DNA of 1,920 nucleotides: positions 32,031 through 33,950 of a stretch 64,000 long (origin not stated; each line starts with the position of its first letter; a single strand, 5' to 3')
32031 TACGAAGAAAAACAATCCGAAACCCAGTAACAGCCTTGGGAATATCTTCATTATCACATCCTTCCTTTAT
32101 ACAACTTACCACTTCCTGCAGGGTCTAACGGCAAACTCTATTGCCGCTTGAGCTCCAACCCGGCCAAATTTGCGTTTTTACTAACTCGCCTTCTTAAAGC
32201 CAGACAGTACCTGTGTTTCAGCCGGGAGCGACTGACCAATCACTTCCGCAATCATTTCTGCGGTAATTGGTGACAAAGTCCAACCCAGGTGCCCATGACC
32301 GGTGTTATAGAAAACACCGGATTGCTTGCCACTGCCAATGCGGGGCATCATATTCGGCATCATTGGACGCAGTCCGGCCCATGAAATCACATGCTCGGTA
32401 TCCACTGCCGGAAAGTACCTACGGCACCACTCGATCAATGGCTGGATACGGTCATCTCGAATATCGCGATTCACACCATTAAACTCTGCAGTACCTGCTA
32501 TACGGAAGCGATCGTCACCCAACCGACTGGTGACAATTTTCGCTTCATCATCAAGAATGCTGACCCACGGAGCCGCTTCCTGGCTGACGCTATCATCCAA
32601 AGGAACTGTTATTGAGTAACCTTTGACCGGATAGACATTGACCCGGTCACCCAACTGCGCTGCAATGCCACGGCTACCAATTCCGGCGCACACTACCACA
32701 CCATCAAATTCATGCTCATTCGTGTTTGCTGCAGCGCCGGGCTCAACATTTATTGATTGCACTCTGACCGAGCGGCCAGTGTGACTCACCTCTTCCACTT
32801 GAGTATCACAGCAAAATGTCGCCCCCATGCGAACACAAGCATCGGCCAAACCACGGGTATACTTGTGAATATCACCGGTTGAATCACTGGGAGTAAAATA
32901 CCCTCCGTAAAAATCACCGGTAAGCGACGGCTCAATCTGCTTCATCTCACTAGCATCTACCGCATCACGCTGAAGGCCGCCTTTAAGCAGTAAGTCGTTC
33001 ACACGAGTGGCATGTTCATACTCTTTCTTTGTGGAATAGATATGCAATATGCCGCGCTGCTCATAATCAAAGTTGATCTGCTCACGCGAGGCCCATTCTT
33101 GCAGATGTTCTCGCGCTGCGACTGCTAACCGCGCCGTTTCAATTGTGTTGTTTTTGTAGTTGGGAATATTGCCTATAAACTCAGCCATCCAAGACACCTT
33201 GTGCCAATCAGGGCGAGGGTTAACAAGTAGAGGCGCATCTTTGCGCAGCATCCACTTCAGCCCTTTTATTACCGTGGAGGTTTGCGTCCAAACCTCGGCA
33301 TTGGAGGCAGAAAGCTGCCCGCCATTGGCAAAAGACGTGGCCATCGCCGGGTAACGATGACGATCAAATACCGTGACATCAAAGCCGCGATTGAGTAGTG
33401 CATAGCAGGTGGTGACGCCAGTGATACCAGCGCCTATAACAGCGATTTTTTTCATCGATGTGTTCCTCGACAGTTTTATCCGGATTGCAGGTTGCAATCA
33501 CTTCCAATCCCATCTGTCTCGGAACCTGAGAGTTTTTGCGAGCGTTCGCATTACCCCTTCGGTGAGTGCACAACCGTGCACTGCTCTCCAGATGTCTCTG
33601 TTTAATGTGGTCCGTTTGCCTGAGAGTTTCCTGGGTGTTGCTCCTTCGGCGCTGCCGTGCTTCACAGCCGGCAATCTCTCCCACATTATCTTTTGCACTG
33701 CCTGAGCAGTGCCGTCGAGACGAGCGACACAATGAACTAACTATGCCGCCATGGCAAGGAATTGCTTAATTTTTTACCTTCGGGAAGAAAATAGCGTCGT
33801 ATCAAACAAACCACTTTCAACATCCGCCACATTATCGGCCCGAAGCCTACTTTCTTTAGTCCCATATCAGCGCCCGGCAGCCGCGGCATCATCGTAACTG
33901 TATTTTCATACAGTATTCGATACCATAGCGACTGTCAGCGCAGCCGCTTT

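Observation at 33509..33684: Tandem glycine riboswitch hidden under three predicted ORFs, in front of a non-gcv gene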

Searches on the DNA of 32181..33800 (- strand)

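Call 4: search_rna_families(source=window, start=33400, end=33800, threshold=evalue, max_evalue=10, show_alignments=4)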
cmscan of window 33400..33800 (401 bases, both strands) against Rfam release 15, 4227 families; matches with E-value up to 10: 2.
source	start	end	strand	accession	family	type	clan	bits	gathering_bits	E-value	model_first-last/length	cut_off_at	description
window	33598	33693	-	RF00504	Glycine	Cis-reg; riboswitch;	CL00125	68.2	32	2.9e-14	1-94/94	no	Glycine riboswitch aptamer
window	33453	33501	-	RF03036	osmY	Gene; sRNA;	-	14.8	46.9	0.72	1-72/72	no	osmY RNA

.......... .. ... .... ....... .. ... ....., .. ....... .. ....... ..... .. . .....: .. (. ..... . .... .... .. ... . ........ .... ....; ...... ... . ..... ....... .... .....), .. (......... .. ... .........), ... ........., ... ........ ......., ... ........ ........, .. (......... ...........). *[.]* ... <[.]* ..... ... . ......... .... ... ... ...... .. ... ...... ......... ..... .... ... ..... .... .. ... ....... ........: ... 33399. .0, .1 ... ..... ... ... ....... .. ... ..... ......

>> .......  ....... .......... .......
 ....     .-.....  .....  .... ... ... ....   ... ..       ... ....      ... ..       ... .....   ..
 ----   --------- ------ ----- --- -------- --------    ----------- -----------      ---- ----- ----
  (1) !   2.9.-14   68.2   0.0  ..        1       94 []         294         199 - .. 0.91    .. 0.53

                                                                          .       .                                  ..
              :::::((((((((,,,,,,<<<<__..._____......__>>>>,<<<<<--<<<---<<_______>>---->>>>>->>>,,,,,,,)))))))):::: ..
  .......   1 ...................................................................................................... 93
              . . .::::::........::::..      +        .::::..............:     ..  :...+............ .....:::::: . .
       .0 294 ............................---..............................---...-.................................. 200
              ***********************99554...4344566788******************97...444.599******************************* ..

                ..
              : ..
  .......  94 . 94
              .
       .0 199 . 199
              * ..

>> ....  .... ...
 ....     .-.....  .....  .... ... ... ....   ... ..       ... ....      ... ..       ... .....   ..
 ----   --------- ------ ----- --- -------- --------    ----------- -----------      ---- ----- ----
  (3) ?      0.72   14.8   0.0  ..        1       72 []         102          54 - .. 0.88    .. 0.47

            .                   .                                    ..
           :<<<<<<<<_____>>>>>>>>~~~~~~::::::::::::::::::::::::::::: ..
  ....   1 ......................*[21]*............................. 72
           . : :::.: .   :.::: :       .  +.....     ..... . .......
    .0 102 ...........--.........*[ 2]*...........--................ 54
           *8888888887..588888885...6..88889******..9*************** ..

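Call 7: search_rna_families(source=window, start=33470, end=33606, threshold=evalue, max_evalue=10, show_alignments=3)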
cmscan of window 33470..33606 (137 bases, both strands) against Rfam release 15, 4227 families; matches with E-value up to 10: 3.
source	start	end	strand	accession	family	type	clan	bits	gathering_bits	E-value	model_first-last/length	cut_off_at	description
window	33504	33601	-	RF00504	Glycine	Cis-reg; riboswitch;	CL00125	59.2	32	2.3e-12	1-94/94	no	Glycine riboswitch aptamer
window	33501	33523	-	RF01369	CRISPR-DR56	Gene; CRISPR;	-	16.7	35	0.55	1-37/37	no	CRISPR RNA direct repeat element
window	33479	33557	-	RF02308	TtnuCD34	Gene; snRNA; snoRNA; CD-box;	-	11.8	80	5.8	1-64/64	no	Tetrahymena snoRNA TtnuCD34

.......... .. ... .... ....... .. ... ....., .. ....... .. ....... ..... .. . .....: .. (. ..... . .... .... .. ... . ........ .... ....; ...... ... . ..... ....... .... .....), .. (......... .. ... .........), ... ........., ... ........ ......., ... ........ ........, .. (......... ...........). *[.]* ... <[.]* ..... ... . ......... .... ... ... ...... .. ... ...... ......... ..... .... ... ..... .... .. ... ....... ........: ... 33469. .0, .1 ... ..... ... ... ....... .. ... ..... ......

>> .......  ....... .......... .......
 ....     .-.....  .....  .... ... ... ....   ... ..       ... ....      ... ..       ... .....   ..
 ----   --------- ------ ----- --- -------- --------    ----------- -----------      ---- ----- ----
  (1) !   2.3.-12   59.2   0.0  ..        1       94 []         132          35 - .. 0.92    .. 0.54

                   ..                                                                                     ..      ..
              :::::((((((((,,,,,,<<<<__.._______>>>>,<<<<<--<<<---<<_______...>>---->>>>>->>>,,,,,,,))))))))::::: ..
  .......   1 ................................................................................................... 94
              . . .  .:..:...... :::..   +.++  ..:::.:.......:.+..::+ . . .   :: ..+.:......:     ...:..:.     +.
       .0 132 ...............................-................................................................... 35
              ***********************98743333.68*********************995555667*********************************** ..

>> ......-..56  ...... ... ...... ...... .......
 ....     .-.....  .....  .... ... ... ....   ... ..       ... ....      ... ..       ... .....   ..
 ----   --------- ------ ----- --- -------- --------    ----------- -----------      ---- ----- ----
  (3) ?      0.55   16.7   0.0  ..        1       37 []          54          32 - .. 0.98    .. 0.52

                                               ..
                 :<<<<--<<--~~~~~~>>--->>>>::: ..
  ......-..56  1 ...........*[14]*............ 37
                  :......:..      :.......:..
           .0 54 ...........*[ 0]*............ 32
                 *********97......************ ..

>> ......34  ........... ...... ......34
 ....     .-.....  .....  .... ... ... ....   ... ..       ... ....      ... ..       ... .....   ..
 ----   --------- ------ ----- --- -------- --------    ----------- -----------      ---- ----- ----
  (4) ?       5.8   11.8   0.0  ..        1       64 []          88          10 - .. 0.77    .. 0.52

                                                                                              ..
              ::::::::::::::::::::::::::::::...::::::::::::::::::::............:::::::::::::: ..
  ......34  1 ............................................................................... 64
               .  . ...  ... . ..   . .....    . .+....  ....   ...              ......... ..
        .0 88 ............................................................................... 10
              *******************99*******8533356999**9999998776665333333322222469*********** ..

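Call 13: search_rna_families(sources=[L001, L002, L003, L004, L005, L006, L007, L008, L009, L010, L011, L012, L013, L014, L015, L016, L017, L018, L019, L020], threshold=gathering)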
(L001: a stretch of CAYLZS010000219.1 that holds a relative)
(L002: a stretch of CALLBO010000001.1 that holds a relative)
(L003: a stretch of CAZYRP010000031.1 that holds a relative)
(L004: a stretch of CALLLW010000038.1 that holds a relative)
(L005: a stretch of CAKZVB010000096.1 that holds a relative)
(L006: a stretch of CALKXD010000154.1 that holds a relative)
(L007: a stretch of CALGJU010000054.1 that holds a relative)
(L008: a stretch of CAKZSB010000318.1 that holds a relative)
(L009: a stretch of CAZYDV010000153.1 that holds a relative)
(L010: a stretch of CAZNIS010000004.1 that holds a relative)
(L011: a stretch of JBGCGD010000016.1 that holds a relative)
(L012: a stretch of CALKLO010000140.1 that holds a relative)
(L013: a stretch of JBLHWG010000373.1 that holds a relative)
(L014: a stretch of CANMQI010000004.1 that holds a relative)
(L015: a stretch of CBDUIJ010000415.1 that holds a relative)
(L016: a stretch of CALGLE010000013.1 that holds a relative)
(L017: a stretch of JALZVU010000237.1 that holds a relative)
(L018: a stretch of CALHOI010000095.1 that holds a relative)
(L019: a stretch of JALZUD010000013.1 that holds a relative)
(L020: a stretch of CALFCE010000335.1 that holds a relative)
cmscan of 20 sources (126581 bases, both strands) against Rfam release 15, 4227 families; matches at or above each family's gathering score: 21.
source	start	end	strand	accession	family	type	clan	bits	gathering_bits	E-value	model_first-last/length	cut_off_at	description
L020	368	456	+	RF00504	Glycine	Cis-reg; riboswitch;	CL00125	69.6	32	3.8e-12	1-94/94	no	Glycine riboswitch aptamer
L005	2750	2850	+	RF00504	Glycine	Cis-reg; riboswitch;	CL00125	69.3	32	4.6e-12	1-94/94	no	Glycine riboswitch aptamer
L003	2712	2802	+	RF00504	Glycine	Cis-reg; riboswitch;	CL00125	68.5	32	7.6e-12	1-94/94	no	Glycine riboswitch aptamer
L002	2711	2805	+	RF00504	Glycine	Cis-reg; riboswitch;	CL00125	66.4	32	2.6e-11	1-94/94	no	Glycine riboswitch aptamer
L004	2752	2842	+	RF00504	Glycine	Cis-reg; riboswitch;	CL00125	65.9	32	3.7e-11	1-94/94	no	Glycine riboswitch aptamer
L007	2762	2857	+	RF00504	Glycine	Cis-reg; riboswitch;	CL00125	65.8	32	3.7e-11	1-94/94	no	Glycine riboswitch aptamer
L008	15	113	+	RF00504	Glycine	Cis-reg; riboswitch;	CL00125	65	32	6.1e-11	1-94/94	no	Glycine riboswitch aptamer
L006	2730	2833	+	RF00504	Glycine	Cis-reg; riboswitch;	CL00125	64.3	32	9.4e-11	1-94/94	no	Glycine riboswitch aptamer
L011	2713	2812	+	RF00504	Glycine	Cis-reg; riboswitch;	CL00125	63.9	32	1.3e-10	1-94/94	no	Glycine riboswitch aptamer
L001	250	341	+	RF00504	Glycine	Cis-reg; riboswitch;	CL00125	63.3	32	1.7e-10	1-94/94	no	Glycine riboswitch aptamer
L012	2710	2808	+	RF00504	Glycine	Cis-reg; riboswitch;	CL00125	62.7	32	2.5e-10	1-94/94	no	Glycine riboswitch aptamer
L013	2444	2544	+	RF00504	Glycine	Cis-reg; riboswitch;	CL00125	61.7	32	4.6e-10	1-94/94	no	Glycine riboswitch aptamer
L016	2721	2835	+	RF00504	Glycine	Cis-reg; riboswitch;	CL00125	60.4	32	1e-09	1-94/94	no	Glycine riboswitch aptamer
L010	2740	2841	+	RF00504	Glycine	Cis-reg; riboswitch;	CL00125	60.2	32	1.2e-09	1-94/94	no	Glycine riboswitch aptamer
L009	2741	2842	+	RF00504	Glycine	Cis-reg; riboswitch;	CL00125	58.6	32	3e-09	1-94/94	no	Glycine riboswitch aptamer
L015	2708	2825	+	RF00504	Glycine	Cis-reg; riboswitch;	CL00125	54.2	32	4.4e-08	1-94/94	no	Glycine riboswitch aptamer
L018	2710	2827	+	RF00504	Glycine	Cis-reg; riboswitch;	CL00125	53.8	32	5.7e-08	1-94/94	no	Glycine riboswitch aptamer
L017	2676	2789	+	RF00504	Glycine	Cis-reg; riboswitch;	CL00125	53.7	32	5.8e-08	1-94/94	no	Glycine riboswitch aptamer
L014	2707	2825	+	RF00504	Glycine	Cis-reg; riboswitch;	CL00125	52.4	32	1.3e-07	1-94/94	no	Glycine riboswitch aptamer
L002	2806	2904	+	RF00504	Glycine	Cis-reg; riboswitch;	CL00125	48.3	32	1.6e-06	1-94/94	no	Glycine riboswitch aptamer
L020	459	552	+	RF00504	Glycine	Cis-reg; riboswitch;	CL00125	40.7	32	0.00016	8-87/94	no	Glycine riboswitch aptamer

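Call 35: build_rna_model(alignment_id=A1, structure=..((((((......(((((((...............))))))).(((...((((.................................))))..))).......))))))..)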
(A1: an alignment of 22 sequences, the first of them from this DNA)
Model R1 built from alignment A1 (22 sequences, 111 columns); structure: as given.
model positions 84; base pairs 20; branch points 1; effective number of sequences 2.9; information 0.676 bits per position. Calibrated on 0.2 Mb of random sequence (short: E-values are rough).
structure used (alignment columns):
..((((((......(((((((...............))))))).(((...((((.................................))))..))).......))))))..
